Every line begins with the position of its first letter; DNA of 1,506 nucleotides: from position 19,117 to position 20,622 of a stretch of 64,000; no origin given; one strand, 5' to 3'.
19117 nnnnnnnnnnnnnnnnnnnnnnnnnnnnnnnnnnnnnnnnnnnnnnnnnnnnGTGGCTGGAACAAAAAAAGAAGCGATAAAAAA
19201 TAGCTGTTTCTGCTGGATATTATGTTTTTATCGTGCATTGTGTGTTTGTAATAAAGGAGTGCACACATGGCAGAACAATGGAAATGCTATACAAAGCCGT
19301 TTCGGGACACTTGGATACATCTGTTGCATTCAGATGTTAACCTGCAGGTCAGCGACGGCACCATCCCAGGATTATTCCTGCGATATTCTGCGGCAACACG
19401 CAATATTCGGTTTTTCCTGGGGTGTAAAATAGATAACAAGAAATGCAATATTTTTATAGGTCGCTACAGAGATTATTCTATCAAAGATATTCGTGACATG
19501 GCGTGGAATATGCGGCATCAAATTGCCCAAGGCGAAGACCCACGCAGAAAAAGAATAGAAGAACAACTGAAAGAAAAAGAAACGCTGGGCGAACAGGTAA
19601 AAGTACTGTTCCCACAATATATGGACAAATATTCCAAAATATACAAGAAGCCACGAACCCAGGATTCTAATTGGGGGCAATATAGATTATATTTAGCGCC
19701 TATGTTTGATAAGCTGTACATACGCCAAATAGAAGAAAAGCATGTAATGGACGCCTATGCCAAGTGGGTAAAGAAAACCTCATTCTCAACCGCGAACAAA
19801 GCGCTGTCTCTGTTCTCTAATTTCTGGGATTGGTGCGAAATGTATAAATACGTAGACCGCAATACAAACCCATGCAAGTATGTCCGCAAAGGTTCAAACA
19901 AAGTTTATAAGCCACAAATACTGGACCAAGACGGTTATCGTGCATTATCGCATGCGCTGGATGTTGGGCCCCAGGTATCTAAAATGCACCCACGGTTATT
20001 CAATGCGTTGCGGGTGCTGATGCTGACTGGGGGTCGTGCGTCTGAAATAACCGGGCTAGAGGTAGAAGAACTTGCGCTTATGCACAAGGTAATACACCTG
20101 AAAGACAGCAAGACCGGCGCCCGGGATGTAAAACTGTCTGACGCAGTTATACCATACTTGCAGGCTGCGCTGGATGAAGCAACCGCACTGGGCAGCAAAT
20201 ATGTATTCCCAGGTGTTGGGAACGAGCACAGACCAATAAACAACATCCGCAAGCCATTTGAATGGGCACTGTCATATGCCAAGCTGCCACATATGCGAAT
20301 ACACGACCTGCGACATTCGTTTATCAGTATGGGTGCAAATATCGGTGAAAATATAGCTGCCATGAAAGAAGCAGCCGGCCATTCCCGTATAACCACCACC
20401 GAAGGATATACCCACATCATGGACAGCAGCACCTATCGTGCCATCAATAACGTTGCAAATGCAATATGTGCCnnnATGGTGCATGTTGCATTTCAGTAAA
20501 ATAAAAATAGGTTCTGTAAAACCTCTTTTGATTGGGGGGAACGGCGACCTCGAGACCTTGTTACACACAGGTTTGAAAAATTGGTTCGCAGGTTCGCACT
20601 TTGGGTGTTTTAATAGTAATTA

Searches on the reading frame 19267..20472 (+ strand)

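Call 6: search_protein_families(library=pfam, proteins=[window:19267-20472:+], max_evalue=0.01)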
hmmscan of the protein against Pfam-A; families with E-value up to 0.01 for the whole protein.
window:19267-20472:+ (402 aa): 4 families
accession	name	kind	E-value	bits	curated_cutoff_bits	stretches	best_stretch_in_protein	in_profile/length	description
PF00589.27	Phage_integrase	-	8.8e-20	71.6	27.1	1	219-385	3-169/172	Phage integrase family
PF13356.12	Arm-DNA-bind_3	-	3.3e-08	34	27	1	27-97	16-81/83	Arm DNA-binding domain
PF22022.2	Phage_int_M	-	0.00015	22.4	27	1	117-199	7-88/96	Phage integrase central domain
PF14659.12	Phage_int_SAM_3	-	0.0078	16.9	22.6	0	115-167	2-57/58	Phage integrase, N-terminal SAM-like domain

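Call 7: search_protein_families(library=padloc, proteins=[window:19267-20472:+], max_evalue=0.001)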
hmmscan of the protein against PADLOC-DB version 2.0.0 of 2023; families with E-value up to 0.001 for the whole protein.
window:19267-20472:+ (402 aa): 0 families
